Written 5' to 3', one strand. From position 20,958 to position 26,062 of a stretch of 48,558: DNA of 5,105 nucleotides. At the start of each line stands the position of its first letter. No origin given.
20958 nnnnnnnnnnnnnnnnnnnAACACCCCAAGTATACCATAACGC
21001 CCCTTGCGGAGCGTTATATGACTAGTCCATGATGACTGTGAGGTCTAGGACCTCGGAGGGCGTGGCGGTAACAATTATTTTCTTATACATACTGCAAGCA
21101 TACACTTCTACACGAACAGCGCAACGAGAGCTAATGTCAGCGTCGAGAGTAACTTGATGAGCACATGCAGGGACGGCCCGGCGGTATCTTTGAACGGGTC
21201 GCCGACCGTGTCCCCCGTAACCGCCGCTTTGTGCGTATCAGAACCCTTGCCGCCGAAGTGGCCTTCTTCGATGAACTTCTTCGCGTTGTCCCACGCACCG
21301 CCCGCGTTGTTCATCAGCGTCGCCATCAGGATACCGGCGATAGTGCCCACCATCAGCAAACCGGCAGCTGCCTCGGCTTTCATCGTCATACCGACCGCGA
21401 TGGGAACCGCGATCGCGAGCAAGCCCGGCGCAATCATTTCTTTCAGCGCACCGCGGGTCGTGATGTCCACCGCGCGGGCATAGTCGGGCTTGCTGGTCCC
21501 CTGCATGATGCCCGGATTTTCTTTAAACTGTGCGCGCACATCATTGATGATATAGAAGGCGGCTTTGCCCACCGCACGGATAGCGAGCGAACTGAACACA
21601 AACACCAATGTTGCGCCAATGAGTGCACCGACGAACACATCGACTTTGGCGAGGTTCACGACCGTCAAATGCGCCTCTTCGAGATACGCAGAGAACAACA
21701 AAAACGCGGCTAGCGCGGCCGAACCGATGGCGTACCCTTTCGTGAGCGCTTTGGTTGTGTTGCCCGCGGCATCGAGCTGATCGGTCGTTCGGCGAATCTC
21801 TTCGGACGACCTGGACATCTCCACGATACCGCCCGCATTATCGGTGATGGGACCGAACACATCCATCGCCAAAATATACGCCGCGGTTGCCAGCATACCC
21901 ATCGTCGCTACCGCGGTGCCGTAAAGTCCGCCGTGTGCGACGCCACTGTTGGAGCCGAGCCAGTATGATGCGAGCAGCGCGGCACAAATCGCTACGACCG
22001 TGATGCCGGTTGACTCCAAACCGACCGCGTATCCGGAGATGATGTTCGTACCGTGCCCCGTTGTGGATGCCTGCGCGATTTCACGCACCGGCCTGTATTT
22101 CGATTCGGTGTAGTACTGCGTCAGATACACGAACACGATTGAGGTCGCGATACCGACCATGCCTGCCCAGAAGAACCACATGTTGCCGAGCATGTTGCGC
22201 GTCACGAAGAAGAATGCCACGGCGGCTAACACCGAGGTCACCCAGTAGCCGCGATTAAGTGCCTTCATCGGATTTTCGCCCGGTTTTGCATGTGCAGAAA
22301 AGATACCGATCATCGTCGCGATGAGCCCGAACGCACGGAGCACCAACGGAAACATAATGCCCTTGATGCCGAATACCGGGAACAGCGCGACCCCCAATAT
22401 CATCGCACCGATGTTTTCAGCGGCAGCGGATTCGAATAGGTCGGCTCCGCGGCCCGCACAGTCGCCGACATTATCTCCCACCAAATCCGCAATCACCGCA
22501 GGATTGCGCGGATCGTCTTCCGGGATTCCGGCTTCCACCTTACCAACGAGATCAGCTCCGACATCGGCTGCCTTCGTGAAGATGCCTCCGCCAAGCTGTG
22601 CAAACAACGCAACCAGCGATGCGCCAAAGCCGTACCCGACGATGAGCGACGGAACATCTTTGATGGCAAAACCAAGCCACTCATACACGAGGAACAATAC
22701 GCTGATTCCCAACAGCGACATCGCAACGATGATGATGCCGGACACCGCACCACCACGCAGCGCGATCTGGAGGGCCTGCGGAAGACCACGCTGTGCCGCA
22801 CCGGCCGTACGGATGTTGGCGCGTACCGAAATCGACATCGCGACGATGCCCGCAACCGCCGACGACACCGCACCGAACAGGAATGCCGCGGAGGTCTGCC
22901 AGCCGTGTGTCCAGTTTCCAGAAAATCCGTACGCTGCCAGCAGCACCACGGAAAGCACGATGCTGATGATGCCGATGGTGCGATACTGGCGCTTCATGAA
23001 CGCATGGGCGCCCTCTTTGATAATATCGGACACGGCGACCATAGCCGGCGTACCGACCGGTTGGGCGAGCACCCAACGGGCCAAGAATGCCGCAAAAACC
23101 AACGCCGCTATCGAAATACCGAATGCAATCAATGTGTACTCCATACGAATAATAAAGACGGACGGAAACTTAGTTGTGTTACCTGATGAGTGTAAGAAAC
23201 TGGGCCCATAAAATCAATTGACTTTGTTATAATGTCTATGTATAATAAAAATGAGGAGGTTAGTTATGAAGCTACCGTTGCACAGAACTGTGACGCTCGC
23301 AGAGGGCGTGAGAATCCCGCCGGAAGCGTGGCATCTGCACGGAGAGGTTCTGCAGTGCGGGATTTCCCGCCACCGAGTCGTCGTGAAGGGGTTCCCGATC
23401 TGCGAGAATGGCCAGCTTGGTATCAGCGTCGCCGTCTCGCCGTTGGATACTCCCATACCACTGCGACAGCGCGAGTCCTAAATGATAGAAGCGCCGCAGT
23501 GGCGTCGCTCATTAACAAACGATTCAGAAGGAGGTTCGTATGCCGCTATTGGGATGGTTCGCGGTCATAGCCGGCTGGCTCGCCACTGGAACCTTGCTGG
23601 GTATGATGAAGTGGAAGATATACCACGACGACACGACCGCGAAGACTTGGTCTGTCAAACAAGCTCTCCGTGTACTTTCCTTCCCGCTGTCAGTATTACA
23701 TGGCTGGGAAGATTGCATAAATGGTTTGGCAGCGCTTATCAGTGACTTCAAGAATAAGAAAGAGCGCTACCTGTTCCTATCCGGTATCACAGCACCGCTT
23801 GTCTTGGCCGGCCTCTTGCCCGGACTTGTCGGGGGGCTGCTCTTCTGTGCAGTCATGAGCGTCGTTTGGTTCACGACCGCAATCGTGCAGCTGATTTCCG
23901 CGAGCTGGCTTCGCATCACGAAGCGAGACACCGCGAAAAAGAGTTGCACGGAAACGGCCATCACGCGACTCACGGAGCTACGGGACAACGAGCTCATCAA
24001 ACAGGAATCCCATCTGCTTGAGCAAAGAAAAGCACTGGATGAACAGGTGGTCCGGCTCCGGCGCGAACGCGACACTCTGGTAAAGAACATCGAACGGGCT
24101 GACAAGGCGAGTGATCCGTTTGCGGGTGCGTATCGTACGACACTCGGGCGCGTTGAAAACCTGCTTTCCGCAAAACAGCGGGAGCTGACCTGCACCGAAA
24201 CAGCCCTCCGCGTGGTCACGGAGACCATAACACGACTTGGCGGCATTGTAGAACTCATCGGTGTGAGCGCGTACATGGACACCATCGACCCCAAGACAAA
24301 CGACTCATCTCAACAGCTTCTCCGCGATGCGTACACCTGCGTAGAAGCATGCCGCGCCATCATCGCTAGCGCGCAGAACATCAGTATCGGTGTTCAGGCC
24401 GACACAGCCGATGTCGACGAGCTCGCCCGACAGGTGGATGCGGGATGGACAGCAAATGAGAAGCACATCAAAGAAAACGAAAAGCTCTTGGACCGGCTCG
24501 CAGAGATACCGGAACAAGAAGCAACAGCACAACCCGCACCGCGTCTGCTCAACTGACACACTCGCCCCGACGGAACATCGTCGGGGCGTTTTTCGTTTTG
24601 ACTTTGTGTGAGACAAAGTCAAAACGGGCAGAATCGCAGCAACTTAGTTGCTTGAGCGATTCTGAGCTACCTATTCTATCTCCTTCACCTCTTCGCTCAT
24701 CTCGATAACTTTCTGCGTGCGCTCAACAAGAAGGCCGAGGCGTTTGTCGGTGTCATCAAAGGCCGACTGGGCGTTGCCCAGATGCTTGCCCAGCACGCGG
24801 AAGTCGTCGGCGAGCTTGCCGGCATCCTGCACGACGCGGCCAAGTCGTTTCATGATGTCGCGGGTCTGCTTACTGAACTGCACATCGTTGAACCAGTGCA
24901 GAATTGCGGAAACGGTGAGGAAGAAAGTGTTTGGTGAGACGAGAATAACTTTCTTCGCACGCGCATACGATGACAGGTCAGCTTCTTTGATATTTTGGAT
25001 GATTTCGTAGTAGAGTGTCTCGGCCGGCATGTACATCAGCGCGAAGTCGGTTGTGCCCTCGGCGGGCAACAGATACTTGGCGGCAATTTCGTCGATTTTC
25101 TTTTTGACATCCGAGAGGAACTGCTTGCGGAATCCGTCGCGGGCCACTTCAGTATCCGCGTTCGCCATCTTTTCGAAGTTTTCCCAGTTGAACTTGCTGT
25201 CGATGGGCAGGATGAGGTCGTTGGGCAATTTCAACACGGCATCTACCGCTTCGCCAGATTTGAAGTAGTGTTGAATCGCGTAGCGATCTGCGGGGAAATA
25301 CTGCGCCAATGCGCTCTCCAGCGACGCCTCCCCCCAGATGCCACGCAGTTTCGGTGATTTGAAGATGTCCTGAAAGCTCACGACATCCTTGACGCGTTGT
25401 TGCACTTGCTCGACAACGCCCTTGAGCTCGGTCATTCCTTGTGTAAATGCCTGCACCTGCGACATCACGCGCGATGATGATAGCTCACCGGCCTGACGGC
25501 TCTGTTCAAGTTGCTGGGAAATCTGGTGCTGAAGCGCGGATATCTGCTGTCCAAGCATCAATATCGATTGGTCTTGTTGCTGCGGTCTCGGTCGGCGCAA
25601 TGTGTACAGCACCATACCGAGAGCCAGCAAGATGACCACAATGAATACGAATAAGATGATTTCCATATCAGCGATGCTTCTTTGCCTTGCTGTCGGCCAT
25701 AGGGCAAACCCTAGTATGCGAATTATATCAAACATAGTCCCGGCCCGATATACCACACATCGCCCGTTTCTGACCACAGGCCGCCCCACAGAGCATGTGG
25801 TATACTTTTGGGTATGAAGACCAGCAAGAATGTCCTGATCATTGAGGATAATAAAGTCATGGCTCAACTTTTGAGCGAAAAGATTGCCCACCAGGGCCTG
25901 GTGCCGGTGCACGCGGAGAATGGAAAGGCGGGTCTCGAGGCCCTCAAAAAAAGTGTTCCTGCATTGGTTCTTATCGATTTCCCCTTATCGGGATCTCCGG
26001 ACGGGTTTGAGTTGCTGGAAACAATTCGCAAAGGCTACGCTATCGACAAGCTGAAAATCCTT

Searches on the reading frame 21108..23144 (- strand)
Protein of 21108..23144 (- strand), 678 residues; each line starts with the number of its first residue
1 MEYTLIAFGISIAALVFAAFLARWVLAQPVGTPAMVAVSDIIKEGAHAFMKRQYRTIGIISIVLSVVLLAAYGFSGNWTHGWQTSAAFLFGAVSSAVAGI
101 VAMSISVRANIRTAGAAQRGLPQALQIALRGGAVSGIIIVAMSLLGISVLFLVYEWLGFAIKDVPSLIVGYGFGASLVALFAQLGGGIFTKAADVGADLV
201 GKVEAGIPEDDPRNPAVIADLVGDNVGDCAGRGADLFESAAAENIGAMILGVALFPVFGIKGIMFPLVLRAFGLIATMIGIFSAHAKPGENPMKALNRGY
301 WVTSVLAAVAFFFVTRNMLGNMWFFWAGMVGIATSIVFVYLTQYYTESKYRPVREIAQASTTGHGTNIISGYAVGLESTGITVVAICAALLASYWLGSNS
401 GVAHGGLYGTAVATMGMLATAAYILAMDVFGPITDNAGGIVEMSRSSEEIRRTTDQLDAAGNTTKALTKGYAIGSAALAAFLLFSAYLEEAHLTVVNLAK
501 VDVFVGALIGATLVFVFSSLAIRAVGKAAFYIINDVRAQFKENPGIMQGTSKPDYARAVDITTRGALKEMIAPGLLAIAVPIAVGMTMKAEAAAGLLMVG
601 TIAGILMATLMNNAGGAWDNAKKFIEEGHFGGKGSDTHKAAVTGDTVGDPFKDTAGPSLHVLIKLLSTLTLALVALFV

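Call 64: search_protein_families(library=pfam, proteins=[window:21108-23144:-], max_evalue=0.001)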
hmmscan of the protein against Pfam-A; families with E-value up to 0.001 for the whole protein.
window:21108-23144:- (678 aa): 1 family
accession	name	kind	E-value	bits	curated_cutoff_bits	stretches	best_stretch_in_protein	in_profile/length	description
PF03030.21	H_PPase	-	1.9e-261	869.8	29.7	1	12-671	1-643/645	Inorganic H+ pyrophosphatase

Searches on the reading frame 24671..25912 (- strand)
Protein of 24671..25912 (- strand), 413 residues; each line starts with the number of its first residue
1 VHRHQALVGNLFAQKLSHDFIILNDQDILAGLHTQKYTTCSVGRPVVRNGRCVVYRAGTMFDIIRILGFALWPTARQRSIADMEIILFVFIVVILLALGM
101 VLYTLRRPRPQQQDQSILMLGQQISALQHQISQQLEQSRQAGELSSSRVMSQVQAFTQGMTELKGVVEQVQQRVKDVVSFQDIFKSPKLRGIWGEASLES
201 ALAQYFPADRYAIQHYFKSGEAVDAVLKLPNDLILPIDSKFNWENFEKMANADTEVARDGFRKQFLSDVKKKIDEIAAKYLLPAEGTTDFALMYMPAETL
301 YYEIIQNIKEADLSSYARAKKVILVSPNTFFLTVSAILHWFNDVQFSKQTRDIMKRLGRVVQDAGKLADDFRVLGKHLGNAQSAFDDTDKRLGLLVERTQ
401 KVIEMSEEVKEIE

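Call 65: search_protein_families(library=pfam, proteins=[window:24671-25912:-], max_evalue=0.001)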
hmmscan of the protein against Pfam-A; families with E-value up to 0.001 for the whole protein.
window:24671-25912:- (413 aa): 1 family
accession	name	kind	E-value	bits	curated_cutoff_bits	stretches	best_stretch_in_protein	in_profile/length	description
PF02646.22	RmuC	-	2.6e-53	181.5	26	1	122-409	1-288/291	RmuC family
